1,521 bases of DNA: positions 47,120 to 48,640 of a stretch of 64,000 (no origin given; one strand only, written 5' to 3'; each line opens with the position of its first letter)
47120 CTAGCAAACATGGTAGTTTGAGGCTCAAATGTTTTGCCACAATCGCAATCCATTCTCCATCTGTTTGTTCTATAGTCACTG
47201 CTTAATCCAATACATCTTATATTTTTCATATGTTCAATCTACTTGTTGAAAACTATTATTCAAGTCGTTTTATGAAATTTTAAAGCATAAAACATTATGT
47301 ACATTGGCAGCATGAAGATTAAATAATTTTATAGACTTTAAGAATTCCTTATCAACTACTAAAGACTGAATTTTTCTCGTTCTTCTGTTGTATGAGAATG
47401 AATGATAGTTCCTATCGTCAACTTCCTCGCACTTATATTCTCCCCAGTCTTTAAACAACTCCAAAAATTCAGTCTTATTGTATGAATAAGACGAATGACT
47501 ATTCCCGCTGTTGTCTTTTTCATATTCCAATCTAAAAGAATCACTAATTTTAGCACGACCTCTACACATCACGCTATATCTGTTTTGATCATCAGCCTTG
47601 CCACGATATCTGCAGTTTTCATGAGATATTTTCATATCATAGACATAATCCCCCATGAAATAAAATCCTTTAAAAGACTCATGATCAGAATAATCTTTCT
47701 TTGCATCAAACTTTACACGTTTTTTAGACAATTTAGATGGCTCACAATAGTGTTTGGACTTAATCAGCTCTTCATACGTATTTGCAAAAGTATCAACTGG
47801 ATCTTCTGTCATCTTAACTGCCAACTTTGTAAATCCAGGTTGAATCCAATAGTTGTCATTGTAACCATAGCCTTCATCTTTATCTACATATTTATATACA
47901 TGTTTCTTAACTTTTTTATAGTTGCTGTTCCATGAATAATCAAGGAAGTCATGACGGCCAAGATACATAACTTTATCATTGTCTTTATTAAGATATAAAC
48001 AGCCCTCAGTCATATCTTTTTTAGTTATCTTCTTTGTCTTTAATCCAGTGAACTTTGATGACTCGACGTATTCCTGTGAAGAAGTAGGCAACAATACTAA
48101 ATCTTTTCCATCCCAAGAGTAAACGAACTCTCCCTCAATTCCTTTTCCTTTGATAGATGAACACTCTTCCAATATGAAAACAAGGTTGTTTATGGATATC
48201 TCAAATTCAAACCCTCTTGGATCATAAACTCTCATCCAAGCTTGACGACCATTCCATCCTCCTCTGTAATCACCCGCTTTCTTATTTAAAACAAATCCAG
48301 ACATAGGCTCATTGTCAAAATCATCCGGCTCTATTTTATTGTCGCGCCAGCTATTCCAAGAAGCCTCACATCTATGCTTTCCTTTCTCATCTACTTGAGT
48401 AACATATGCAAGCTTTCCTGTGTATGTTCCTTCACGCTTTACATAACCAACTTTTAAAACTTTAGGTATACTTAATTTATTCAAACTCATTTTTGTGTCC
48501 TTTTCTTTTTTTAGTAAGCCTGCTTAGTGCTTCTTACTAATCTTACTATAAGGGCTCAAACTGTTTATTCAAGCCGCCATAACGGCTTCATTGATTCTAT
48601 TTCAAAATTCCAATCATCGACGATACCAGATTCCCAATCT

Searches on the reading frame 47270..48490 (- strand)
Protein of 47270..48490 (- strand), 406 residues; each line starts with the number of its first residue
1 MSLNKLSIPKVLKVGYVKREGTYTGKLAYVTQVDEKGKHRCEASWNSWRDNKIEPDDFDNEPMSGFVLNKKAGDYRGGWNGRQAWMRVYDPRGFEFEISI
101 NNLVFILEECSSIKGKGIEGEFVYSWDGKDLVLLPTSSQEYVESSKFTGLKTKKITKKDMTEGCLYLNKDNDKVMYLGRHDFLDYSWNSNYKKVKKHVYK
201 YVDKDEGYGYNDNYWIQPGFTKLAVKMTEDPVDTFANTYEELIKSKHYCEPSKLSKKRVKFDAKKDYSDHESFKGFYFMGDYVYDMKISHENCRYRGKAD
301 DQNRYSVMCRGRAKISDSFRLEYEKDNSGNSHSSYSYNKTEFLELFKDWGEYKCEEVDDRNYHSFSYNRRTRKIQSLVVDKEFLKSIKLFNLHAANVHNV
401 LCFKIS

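Call 9: search_protein_families(library=phrogs, proteins=[window:47270-48490:-])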
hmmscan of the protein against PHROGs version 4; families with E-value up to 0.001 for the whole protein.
window:47270-48490:- (406 aa): 4 families
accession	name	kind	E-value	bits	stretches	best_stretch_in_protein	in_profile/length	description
phrog_2475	-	unknown function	4.2e-73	248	1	4-296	2-300/383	-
phrog_6266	-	unknown function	1.2e-17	65.3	1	7-208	4-210/328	-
phrog_30990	-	unknown function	1.7e-10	41.7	1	50-146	64-159/282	-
phrog_14061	-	unknown function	4.5e-09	36.9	1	36-207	36-195/402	-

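Call 10: search_dna_similar(query=window:47270-48490:-, collection=phages, mode=protein, max_rows=15)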
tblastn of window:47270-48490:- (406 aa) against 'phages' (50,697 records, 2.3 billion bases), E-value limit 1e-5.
Records with a match: 336; places in all: 337; records where one place covers at least 80% of the query: 0.
Best place of each record, by identity: <60% 336.
By first word of the organism name: Pseudomonas 164; Bacillus 139; Prevotella 15; Vibrio 6; Yersinia 4; Xanthomonas 3; Clostridioides 2; Synechococcus 1; Ralstonia 1; Sinorhizobium 1.
By host as written in the record: Pseudomonas aeruginosa 55; Pseudomonas aeruginosa PAO1 30; - 29; Bacillus cereus 24; Bacillus thuringiensis subsp. kurstaki 20; Pseudomonas syringae pv. actinidiae 16; Prevotella sp. 15; Bacillus thuringiensis kurstaki 11; and 69 more.
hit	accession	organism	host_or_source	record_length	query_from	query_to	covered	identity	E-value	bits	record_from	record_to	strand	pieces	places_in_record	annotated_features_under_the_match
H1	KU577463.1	Bacillus phage Deep Blue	Bacillus cereus BtB2-4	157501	6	249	60%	49.2%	6e-56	204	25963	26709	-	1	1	hypothetical protein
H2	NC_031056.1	Bacillus phage Deep Blue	Bacillus cereus BtB2-4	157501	6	249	60%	49.2%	6e-56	204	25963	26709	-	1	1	hypothetical protein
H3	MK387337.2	Vibrio phage Va1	Vibrio alginolyticus NBRC 15630 = ATCC ...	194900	1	247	61%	48.6%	8e-61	218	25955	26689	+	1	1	hypothetical protein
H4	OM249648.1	Vibrio phage phiKT1024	Vibrio sp.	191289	1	247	61%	48.2%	2e-60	217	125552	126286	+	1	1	hypothetical protein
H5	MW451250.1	Vibrio phage phiTY18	Vibrio parahaemolyticus TY18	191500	1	247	61%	48.2%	2e-60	217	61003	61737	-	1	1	record has no annotation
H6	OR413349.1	Vibrio phage pv27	Vibrio parahaemolyticus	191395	1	247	61%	48.2%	3e-60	216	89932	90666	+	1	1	hypothetical protein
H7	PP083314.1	Vibrio phage VB_VaC_SRILMA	Vibrio alginolyticus CECT 521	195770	1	247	61%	48.2%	7e-60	215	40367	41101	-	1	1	hypothetical protein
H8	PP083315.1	Vibrio phage VB_VaC_TDDLMA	Vibrio alginolyticus CECT 521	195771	1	247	61%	48.2%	7e-60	215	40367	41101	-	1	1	hypothetical protein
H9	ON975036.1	Bacillus phage Thurquoise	Bacillus thuringiensis strain ATCC10792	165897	6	186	45%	58.2%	2e-56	205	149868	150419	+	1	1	hypothetical protein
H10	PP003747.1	Bacillus phage Z3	Bacillus cereus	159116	6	186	45%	58.2%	3e-56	205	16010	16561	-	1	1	hypothetical protein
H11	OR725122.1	Bacillus phage BC-VP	Bacillus cereus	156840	6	186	45%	57.6%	1e-55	203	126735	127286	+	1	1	hypothetical protein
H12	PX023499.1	Bacillus phage PHZU0001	Bacillus sp.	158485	6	186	45%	57.6%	1e-55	203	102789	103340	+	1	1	record has no annotation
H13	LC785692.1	Bacillus phage CM1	Bacilus cereus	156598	6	186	45%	57.6%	1e-55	203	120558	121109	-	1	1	hypothetical protein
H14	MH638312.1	Bacillus phage Kioshi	Bacillus thuringiensis kurstaki ATCC ...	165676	6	186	45%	57.6%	1e-55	203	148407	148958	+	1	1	231: hypothetical protein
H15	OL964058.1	Bacillus phage vB_BtM_BMBsp2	Bacillus thuringiensis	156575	6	186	45%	57.6%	1e-55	203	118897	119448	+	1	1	hypothetical protein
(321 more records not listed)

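Call 22: search_protein_families(library=pfam, proteins=[window:47270-48490:-], max_evalue=0.01)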
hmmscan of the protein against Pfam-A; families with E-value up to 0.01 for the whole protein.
window:47270-48490:- (406 aa): 0 families

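Call 24: find_encoding_contigs(protein=window:47270-48490:-, flank=10000, max_places=6)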
Protein window:47270-48490:- (406 aa): 1 contig read that carries it; 1 place shown.
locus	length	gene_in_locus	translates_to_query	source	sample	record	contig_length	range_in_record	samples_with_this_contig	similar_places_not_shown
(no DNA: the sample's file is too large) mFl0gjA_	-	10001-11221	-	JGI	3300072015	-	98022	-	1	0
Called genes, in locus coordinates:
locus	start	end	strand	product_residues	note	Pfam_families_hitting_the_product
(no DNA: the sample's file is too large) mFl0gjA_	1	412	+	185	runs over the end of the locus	-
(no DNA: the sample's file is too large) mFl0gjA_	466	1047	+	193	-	-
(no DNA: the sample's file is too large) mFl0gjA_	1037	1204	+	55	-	-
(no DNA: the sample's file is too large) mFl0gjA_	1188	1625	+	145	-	PF14354:Lar_restr_allev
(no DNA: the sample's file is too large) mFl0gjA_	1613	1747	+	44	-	-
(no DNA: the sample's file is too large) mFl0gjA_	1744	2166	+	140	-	-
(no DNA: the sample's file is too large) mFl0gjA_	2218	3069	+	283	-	PF00303:Thymidylat_synt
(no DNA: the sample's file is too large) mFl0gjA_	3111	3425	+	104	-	-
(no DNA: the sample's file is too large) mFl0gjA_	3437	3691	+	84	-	-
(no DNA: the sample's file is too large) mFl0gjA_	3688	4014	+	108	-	-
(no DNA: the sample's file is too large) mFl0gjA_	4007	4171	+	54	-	-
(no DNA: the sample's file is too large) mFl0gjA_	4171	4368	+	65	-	-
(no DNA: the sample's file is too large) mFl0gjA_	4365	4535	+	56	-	-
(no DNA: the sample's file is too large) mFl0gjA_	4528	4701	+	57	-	-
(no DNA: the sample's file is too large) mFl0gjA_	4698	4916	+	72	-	-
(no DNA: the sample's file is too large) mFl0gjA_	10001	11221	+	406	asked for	-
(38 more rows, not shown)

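Call 25: find_related_loci(query=window:47270-48490:-, collection=viral_contigs, flank=10000)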
Query window:47270-48490:- (406 aa) in viral_contigs; peptide patterns used: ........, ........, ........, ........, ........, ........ (x = any residue, [..] = any of these).
No stretch of DNA in the collection matches any of the patterns.
